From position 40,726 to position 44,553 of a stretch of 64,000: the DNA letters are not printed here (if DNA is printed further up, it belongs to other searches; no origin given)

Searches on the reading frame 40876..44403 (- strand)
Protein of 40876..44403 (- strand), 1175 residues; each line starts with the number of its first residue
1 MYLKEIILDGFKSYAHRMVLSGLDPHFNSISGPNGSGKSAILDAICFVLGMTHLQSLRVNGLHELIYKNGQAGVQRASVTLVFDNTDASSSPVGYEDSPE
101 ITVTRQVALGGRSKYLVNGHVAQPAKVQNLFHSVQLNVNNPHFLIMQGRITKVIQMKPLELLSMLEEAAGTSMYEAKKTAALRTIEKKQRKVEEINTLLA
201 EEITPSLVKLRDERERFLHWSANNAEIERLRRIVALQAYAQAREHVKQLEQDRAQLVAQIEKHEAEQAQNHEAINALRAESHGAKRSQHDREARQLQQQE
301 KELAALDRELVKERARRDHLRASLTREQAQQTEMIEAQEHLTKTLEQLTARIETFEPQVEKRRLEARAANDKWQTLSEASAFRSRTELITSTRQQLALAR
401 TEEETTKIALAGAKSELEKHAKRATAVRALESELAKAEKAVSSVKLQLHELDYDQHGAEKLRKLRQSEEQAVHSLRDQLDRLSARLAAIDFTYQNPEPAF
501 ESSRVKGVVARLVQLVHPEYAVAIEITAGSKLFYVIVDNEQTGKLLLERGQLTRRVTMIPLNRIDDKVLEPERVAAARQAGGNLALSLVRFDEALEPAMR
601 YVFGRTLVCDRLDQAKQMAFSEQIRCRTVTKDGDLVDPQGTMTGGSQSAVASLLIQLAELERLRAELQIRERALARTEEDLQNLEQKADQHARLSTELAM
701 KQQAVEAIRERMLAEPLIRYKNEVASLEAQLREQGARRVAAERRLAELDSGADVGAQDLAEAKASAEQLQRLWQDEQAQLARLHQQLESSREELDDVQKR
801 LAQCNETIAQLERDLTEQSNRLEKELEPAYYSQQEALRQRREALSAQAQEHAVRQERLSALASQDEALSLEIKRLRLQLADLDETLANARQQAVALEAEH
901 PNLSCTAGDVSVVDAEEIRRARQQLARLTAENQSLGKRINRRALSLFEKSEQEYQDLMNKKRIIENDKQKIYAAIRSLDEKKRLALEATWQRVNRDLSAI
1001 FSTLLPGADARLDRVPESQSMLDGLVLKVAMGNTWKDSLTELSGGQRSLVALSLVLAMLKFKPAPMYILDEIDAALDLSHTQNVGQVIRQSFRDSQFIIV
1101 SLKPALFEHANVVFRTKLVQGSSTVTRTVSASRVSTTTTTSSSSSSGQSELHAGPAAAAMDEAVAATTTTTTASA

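Call 9: search_protein_families(library=pfam, proteins=[window:40876-44403:-], max_evalue=0.01)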
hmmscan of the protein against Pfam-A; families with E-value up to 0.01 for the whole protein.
window:40876-44403:- (1175 aa): 7 families
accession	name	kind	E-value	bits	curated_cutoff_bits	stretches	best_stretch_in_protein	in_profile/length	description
PF02463.25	SMC_N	-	1.6e-65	221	40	1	2-1120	1-215/220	RecF/RecN/SMC N terminal domain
PF06470.18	SMC_hinge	-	6.6e-25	88.2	22.5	1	504-619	3-116/116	SMC proteins Flexible Hinge Domain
PF13476.12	AAA_23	-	3.1e-11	44.7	27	1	6-255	2-192/201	AAA domain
PF13175.12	AAA_15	-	3.7e-10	40.4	32.1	1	1-367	1-266/374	AAA ATPase domain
PF13304.12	AAA_21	-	4.4e-07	30.7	27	1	27-62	1-32/304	AAA domain, putative AbiEii toxin, Type IV TA system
PF13555.12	AAA_29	-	2e-05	24.7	27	1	29-51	26-48/61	P-loop containing region of AAA domain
PF10241.14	KxDL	-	0.008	16.9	27.2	1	747-818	10-81/86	Uncharacterized conserved protein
